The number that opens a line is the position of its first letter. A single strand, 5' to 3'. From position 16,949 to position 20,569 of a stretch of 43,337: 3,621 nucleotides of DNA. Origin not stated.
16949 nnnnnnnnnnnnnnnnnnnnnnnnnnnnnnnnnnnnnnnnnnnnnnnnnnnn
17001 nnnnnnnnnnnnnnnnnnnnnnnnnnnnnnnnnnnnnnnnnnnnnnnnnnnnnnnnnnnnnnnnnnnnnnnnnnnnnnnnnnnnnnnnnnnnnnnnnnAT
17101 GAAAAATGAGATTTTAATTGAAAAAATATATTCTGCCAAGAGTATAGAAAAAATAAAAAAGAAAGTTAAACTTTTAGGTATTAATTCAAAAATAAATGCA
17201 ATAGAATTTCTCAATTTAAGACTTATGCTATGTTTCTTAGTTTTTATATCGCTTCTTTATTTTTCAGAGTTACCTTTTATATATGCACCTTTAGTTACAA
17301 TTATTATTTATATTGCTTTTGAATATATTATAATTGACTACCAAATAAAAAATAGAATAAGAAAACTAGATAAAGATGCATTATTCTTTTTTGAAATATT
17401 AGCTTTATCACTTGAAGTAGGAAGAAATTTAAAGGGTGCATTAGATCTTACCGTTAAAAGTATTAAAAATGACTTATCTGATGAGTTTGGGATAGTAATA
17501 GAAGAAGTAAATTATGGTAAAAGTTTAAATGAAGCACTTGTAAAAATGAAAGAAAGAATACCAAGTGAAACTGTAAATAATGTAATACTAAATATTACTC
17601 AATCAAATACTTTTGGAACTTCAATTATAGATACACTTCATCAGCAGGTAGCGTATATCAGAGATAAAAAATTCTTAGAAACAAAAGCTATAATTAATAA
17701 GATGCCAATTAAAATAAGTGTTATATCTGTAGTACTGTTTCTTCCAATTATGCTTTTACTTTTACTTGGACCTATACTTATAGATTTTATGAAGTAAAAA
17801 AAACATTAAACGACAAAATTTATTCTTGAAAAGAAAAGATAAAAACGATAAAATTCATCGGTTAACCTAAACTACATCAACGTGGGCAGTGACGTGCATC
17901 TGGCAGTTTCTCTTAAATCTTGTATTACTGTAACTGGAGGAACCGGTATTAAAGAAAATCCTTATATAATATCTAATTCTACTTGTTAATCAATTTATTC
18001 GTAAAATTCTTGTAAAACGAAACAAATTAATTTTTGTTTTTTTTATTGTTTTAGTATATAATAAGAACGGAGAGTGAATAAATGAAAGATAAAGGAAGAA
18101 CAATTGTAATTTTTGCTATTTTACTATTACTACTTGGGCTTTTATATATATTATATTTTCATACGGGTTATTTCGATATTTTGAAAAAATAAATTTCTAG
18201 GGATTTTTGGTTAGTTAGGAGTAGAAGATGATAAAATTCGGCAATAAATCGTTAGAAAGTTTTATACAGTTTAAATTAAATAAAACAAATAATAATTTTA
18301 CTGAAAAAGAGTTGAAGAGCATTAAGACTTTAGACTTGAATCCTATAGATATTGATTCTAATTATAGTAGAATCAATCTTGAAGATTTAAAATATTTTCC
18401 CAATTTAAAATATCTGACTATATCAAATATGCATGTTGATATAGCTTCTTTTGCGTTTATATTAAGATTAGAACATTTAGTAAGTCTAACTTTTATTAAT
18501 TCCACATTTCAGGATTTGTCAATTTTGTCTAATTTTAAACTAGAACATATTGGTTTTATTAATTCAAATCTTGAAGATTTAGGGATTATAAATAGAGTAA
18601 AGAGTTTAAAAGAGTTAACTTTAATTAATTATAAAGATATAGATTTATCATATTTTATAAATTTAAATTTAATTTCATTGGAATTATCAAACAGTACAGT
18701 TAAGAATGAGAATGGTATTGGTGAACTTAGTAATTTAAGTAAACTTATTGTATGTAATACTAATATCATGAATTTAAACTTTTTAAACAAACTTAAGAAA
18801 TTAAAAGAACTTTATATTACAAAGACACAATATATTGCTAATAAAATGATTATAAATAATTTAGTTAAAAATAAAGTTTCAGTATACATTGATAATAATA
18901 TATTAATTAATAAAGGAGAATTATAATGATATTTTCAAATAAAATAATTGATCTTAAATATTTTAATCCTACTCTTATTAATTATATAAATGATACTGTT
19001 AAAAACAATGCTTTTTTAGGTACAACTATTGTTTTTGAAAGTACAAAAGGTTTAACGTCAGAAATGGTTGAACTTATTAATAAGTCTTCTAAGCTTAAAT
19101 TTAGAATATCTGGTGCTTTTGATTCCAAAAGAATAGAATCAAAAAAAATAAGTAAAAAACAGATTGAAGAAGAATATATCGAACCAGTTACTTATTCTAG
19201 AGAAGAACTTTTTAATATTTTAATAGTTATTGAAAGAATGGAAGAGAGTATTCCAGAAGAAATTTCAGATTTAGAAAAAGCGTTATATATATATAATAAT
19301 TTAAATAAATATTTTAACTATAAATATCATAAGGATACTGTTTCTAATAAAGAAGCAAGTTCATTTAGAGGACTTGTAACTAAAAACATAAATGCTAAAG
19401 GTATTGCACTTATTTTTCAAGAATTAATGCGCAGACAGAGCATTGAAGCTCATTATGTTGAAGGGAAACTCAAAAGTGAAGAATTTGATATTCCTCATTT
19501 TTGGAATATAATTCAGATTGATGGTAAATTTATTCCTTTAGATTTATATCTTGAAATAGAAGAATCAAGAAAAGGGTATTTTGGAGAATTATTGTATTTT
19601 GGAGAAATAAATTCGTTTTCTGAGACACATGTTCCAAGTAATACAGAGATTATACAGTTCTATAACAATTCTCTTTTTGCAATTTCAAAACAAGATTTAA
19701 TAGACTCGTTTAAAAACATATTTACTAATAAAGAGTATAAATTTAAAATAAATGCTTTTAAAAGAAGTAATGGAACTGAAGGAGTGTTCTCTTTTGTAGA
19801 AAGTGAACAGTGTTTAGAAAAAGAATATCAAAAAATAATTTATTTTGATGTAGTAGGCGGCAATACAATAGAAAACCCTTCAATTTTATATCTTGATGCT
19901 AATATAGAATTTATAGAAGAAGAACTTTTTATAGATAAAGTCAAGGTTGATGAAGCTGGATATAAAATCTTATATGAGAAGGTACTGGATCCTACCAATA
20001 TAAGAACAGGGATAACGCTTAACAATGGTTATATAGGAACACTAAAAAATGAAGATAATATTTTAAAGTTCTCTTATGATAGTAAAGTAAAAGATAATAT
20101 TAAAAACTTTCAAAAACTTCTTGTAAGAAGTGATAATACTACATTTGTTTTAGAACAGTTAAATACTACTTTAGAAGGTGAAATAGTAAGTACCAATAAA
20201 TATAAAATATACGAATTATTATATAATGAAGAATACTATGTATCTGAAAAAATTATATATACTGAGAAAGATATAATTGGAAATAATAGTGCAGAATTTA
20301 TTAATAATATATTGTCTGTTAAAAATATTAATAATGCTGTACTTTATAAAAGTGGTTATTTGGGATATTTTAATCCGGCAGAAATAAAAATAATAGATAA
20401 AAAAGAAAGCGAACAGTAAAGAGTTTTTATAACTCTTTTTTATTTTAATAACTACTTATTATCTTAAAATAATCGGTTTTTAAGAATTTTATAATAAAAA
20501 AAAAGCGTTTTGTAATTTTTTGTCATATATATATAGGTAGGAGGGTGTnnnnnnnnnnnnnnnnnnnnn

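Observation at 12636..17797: Compact monoderm Tad/Flp pilus operon with four different prepilin-like substrates and no prepilin peptidase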

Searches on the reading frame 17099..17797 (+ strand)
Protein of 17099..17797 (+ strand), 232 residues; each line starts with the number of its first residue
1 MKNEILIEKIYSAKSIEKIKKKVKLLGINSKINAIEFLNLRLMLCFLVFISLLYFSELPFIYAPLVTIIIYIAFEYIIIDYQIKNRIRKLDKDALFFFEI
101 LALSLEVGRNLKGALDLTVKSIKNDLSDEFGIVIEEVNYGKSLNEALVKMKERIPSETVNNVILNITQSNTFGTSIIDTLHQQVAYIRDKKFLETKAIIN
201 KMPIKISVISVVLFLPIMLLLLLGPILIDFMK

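Call 5: search_protein_families(library=pfam, proteins=[window:17099-17797:+], max_evalue=1)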
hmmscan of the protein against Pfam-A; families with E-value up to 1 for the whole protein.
window:17099-17797:+ (232 aa): 3 families
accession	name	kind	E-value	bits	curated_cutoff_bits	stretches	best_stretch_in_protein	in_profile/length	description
PF00482.28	T2SSF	-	3.5e-13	50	25.2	1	97-223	1-124/125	Type II secretion system (T2SS), protein F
PF14565.11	IL22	-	0.14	12.8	30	1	11-43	101-133/139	Interleukin 22 IL-10-related T-cell-derived-inducible factor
PF05328.17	CybS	-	0.17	12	27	1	61-101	66-106/133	CybS, succinate dehydrogenase cytochrome B small subunit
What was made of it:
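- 17099..17797 (+): TadC platform protein. One T2SSF domain, E 3.5e-13 (call 5).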

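Call 7: search_protein_families(library=ncbifam, proteins=[window:17099-17797:+], max_evalue=0.1)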
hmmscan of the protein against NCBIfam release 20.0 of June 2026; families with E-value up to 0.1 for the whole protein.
window:17099-17797:+ (232 aa): 0 families

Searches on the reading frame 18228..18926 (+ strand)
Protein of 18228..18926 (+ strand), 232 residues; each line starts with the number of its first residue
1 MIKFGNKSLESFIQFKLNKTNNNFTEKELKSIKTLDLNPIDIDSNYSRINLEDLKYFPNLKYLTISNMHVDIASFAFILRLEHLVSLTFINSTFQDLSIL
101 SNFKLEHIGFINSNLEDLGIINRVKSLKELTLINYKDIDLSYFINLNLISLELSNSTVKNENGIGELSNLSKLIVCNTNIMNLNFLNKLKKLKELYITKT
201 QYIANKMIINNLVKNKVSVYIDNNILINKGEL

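Call 5: search_protein_families(library=pfam, proteins=[window:18228-18926:+], max_evalue=1)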
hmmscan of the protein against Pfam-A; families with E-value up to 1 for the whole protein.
window:18228-18926:+ (232 aa): 5 families
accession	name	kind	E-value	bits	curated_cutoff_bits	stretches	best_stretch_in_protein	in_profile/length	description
PF23598.1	LRR_14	-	0.00011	21.5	40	2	26-138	18-127/353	Leucine-rich repeat region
PF12799.13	LRR_4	-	0.00023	21.7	27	1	169-200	2-33/44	Leucine Rich repeats (2 copies)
PF24758.1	LRR_At5g56370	-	0.00046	20.3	27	1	51-133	54-137/227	FBD-associated F-box protein At5g56370, LRR repeats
PF23952.1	LRR_EndoS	-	0.0092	16.6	27.9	0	172-203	27-58/116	Endo-beta-N-acetylglucosaminidase EndoS LRR domain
PF21832.1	DUF6892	-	0.24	12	24.6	0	50-76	102-121/136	Family of unknown function (DUF6892)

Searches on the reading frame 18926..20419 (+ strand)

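Call 7: search_protein_families(library=ncbifam, proteins=[window:18926-20419:+], max_evalue=0.1)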
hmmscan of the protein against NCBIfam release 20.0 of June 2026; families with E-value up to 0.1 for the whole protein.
window:18926-20419:+ (497 aa): 1 family
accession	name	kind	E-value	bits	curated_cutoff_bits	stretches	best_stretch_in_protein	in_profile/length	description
NF045980.1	MAG6410_fam_LP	equivalog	5.3e-08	31.7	450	1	111-209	162-261/622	MAG6410 family transglutaminase-related lipoprotein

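Call 19: search_protein_families(library=pfam, proteins=[window:18926-20419:+], max_evalue=0.01)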
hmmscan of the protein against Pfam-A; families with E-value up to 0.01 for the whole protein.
window:18926-20419:+ (497 aa): 1 family
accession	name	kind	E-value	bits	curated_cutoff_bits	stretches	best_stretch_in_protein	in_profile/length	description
PF01841.26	Transglut_core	-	8.6e-06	26.4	23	1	114-206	13-107/108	Transglutaminase-like superfamily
